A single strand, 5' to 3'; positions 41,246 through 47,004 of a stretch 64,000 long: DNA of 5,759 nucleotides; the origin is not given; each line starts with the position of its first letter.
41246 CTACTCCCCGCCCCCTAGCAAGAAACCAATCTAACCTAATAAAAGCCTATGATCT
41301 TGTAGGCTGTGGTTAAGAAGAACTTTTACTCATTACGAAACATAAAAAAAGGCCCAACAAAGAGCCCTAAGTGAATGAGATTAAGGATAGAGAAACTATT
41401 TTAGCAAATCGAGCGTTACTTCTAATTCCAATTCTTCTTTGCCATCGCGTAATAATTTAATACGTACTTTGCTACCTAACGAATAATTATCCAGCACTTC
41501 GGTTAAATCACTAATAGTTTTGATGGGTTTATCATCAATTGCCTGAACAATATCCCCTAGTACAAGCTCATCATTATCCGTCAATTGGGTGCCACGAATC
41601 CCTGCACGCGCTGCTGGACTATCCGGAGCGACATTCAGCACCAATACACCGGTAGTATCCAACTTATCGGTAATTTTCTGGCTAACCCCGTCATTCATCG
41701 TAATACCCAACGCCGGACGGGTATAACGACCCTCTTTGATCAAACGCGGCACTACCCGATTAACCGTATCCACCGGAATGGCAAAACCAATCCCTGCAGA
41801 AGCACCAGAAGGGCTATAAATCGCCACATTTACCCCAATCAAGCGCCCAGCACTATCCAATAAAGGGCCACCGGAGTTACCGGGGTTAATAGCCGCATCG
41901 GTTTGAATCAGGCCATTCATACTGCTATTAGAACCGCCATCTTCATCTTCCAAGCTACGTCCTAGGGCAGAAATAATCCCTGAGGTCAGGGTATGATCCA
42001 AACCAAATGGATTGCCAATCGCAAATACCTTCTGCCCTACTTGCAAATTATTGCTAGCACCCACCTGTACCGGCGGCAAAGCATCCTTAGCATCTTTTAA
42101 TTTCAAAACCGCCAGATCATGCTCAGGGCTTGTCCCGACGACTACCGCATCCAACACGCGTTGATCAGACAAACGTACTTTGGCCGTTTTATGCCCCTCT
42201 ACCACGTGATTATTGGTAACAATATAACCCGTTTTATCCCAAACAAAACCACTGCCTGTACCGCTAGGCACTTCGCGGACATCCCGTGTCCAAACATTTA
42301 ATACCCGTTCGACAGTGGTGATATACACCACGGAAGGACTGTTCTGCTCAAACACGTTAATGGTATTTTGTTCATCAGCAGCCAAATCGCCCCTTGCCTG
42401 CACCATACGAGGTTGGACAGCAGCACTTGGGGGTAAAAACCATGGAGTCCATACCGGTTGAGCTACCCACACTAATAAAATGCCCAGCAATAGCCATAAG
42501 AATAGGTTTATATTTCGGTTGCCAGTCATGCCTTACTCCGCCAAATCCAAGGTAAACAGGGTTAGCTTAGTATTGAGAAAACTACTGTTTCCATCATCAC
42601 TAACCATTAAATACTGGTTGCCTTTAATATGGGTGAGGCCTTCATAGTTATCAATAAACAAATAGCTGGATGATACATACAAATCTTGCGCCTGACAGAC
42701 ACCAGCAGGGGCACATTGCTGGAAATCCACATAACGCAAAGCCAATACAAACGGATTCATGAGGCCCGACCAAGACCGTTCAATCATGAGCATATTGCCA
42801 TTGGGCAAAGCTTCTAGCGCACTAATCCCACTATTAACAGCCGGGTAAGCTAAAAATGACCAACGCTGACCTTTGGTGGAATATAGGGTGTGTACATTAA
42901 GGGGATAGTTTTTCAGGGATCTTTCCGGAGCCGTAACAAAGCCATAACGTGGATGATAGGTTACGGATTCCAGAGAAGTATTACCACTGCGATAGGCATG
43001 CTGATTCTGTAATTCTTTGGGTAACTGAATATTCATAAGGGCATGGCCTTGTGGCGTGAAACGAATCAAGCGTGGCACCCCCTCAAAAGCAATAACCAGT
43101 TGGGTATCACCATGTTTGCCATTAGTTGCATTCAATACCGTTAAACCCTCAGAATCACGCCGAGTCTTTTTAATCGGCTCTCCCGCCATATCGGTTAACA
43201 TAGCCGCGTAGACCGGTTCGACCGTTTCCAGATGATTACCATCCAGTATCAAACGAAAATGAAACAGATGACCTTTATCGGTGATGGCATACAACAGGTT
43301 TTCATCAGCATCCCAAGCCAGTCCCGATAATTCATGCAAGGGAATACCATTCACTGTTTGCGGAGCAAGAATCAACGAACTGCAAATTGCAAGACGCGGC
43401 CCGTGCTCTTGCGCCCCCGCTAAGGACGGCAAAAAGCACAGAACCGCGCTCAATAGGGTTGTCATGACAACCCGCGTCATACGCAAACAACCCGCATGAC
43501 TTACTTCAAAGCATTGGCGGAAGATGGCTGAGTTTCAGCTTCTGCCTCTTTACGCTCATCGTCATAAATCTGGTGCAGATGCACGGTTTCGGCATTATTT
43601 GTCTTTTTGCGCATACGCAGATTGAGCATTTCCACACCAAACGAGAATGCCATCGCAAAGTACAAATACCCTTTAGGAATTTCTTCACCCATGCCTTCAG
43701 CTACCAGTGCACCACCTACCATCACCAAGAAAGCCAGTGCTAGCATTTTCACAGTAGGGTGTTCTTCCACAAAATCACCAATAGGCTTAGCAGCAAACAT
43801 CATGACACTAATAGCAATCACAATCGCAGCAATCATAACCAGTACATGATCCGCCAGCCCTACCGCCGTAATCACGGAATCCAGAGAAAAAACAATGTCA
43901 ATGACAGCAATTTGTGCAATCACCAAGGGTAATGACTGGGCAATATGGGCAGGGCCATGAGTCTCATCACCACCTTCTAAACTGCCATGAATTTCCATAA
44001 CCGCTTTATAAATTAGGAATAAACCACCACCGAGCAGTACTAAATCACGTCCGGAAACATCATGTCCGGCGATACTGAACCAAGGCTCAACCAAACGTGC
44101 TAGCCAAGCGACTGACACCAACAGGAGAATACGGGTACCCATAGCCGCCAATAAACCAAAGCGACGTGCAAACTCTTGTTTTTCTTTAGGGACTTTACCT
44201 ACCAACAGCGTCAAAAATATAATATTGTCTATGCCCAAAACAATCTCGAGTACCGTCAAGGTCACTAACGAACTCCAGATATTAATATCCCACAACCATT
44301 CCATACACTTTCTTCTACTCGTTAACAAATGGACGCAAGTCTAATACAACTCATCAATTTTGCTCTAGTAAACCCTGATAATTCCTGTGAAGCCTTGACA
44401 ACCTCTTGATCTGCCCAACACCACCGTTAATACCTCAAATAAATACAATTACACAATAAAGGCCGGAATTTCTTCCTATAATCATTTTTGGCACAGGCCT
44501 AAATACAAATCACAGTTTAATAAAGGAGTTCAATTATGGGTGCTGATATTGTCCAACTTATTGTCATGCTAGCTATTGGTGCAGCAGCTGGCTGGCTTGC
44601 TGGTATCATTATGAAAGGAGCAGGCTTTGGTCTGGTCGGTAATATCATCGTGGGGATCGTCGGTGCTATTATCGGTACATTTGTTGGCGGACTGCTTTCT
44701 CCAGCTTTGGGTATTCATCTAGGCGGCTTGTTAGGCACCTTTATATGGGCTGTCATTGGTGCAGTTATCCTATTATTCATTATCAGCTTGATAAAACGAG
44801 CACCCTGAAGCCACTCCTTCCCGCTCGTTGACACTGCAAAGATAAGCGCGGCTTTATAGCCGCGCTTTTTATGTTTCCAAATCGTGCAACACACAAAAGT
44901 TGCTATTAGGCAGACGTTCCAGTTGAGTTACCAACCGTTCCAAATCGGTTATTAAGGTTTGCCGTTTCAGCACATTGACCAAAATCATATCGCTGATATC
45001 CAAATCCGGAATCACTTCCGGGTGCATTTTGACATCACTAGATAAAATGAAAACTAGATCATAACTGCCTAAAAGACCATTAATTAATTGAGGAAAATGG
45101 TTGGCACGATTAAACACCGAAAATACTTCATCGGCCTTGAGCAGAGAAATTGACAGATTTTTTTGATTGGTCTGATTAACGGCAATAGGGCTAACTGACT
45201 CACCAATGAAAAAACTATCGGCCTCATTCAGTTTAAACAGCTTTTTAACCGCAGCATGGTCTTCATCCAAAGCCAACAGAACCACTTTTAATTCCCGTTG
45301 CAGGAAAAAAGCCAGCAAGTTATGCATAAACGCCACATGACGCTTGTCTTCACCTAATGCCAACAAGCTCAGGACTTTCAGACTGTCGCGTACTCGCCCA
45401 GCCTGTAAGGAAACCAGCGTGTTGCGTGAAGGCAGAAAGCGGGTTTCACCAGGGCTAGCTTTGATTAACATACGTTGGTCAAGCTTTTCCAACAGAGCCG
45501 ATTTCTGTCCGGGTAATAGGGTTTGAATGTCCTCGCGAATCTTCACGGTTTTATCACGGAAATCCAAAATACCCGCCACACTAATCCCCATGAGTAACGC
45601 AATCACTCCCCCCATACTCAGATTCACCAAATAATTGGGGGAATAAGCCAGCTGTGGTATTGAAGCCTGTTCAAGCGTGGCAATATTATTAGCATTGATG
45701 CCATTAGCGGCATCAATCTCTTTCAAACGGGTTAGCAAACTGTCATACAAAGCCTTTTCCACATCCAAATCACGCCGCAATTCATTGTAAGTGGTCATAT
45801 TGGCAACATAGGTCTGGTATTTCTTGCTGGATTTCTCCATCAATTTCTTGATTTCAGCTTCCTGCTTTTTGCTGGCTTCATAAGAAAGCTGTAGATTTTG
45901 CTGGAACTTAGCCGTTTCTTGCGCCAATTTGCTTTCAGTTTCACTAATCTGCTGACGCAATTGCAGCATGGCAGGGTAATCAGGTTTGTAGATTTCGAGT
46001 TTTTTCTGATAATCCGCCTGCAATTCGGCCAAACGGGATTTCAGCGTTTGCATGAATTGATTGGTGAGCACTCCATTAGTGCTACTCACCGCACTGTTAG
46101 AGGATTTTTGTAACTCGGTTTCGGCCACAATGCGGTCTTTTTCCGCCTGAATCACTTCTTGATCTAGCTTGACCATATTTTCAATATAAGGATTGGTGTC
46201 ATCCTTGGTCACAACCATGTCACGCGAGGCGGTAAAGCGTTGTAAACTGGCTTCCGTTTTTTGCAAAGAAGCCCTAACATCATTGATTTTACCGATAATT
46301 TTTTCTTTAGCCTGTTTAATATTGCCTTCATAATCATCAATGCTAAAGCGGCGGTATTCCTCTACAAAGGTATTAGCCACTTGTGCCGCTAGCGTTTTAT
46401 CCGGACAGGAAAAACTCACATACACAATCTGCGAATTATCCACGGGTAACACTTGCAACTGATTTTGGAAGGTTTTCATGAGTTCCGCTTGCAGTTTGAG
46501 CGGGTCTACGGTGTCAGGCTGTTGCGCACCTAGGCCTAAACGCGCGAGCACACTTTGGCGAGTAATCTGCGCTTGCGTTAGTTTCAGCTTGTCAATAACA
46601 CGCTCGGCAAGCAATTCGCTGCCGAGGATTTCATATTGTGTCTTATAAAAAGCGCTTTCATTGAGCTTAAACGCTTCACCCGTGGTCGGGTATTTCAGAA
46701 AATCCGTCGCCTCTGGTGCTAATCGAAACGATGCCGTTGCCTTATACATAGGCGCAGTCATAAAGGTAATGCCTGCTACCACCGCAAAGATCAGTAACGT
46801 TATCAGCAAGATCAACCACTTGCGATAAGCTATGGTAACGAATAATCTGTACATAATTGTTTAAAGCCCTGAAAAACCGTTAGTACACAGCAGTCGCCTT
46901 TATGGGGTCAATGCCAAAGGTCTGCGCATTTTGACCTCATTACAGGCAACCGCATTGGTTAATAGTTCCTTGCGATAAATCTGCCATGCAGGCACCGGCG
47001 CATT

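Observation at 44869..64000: Co-oriented island coupling a type I-secreted S-layer-like protein to a sulfated glycan pathway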

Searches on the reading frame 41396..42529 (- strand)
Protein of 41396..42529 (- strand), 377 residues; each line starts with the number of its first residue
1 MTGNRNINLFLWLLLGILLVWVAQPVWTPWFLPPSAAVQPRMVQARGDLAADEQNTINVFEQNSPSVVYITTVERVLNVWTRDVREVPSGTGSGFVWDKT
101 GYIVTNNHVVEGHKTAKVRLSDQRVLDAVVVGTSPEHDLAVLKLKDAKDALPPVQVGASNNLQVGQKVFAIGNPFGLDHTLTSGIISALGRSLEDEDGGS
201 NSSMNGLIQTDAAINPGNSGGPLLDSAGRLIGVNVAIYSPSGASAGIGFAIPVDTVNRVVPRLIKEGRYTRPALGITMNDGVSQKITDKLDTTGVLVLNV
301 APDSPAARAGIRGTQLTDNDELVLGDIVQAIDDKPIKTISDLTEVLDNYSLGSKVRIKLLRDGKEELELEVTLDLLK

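Call 5: search_protein_families(library=pfam, proteins=[window:41396-42529:-], max_evalue=0.01)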
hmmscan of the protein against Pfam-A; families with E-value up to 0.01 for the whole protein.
window:41396-42529:- (377 aa): 6 families
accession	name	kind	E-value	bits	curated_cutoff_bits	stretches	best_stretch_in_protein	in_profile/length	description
PF13365.12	Trypsin_2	-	2.4e-37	129.3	27.6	1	92-233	1-144/144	Trypsin-like peptidase domain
PF00089.32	Trypsin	-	5.9e-20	72.5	20.6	1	93-259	28-219/220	Trypsin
PF13180.12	PDZ_2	-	2.7e-13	50.4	27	1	272-372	1-79/80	PDZ domain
PF17820.7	PDZ_6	-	1.2e-06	28.6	27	0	322-361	16-54/54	PDZ domain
PF00595.29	PDZ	-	0.00036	21.3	23.2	0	270-359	8-80/81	PDZ domain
PF05579.19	Peptidase_S32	-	0.0037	16.9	24.7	0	84-157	108-176/297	Equine arteritis virus serine endopeptidase S32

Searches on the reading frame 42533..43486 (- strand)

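Call 5: search_protein_families(library=pfam, proteins=[window:42533-43486:-], max_evalue=0.01)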
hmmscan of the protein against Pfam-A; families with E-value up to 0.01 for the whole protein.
window:42533-43486:- (317 aa): 2 families
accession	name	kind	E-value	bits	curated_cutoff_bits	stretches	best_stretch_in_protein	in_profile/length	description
PF13449.12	Phytase-like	-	1.7e-37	130.3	27.6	1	49-298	2-282/284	Esterase-like activity of phytase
PF06977.17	SdiA-regulated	-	0.00064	19.4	21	0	43-89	16-60/249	SdiA-regulated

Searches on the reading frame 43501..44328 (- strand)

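Call 5: search_protein_families(library=pfam, proteins=[window:43501-44328:-], max_evalue=0.01)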
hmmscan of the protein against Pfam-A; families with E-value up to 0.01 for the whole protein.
window:43501-44328:- (275 aa): 1 family
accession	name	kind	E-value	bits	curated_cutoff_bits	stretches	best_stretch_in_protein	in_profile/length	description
PF03741.22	TerC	-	2.3e-46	158.2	27.8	1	23-211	2-177/178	Integral membrane protein TerC family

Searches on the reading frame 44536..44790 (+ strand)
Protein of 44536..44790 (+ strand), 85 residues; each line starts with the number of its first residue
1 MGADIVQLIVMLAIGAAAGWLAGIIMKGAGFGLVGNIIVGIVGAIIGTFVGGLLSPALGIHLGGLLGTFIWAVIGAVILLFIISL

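Call 76: search_protein_families(library=pfam, proteins=[window:44536-44790:+], max_evalue=0.00001)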
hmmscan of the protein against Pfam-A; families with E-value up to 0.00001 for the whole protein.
window:44536-44790:+ (85 aa): 1 family
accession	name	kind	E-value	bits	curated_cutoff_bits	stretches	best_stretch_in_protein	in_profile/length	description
PF04226.18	Transgly_assoc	-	1.5e-10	41.5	25.3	1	37-85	1-46/49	Transglycosylase associated protein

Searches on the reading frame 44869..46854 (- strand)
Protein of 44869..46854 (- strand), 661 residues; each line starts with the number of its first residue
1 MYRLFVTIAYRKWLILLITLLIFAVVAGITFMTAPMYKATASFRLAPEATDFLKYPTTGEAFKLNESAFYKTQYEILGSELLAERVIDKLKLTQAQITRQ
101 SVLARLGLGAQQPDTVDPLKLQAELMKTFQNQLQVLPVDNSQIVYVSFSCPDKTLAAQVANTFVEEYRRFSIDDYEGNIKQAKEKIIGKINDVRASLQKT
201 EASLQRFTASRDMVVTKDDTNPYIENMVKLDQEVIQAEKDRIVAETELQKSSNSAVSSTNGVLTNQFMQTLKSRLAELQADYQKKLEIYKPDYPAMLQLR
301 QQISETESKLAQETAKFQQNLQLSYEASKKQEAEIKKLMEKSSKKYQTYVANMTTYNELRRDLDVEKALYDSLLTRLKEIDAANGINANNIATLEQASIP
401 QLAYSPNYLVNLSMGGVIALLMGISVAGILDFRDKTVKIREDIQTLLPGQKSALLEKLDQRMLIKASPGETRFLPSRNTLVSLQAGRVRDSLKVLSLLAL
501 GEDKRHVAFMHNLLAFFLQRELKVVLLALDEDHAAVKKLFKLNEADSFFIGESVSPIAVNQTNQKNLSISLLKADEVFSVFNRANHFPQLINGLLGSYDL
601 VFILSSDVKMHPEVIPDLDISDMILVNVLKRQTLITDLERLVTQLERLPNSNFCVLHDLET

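Call 5: search_protein_families(library=pfam, proteins=[window:44869-46854:-], max_evalue=0.01)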
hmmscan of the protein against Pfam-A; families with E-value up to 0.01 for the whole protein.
window:44869-46854:- (661 aa): 2 families
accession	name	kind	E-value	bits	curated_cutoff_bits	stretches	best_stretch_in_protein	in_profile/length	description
PF02706.20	Wzz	-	8.2e-07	29.7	25.5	1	2-90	6-91/91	Chain length determinant protein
PF13807.11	GNVR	-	1.6e-06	28.4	27.7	1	359-427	9-77/82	G-rich domain on putative tyrosine kinase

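Call 10: search_protein_families(library=ncbifam, proteins=[window:44869-46854:-], max_evalue=0.001)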
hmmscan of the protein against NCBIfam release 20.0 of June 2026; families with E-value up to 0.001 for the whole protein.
window:44869-46854:- (661 aa): 5 families
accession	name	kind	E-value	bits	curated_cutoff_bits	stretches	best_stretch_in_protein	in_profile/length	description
TIGR03017.1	EpsF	equivalog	3.6e-43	147.9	422.75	1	3-447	5-435/444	chain length determinant protein EpsF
TIGR01005.1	eps_transp_fam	subfamily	3.8e-31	108.1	411.7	1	3-465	8-487/754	exopolysaccharide transport protein family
TIGR03007.1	pepcterm_ChnLen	equivalog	2.9e-15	55.5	278.85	1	122-446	102-451/498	XrtA system polysaccharide chain length determinant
TIGR01006.1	polys_exp_MPA1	subfamily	9.9e-07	28.4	296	0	386-447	152-213/226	CspC family polysaccharide chain length determinant protein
NF007350.0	PRK09841.1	equivalog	0.00028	19.2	1248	0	334-427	346-443/726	tyrosine-protein kinase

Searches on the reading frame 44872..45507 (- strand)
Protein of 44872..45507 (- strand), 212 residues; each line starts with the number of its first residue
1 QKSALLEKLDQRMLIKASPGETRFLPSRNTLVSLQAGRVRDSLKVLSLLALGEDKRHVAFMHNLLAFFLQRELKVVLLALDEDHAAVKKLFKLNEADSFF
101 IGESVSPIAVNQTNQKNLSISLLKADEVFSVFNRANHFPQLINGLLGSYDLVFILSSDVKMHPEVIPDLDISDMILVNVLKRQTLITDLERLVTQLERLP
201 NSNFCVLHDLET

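Call 85: search_protein_families(library=pfam, proteins=[window:44872-45507:-], max_evalue=0.01)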
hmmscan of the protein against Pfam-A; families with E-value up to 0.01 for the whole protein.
window:44872-45507:- (212 aa): 1 family
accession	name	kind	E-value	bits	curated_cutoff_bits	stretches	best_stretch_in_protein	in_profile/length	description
PF20763.3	UDG-inhib_P56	-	0.0096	16.1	24.1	0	148-174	7-34/53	Phage phi29, UDG inhibitor P56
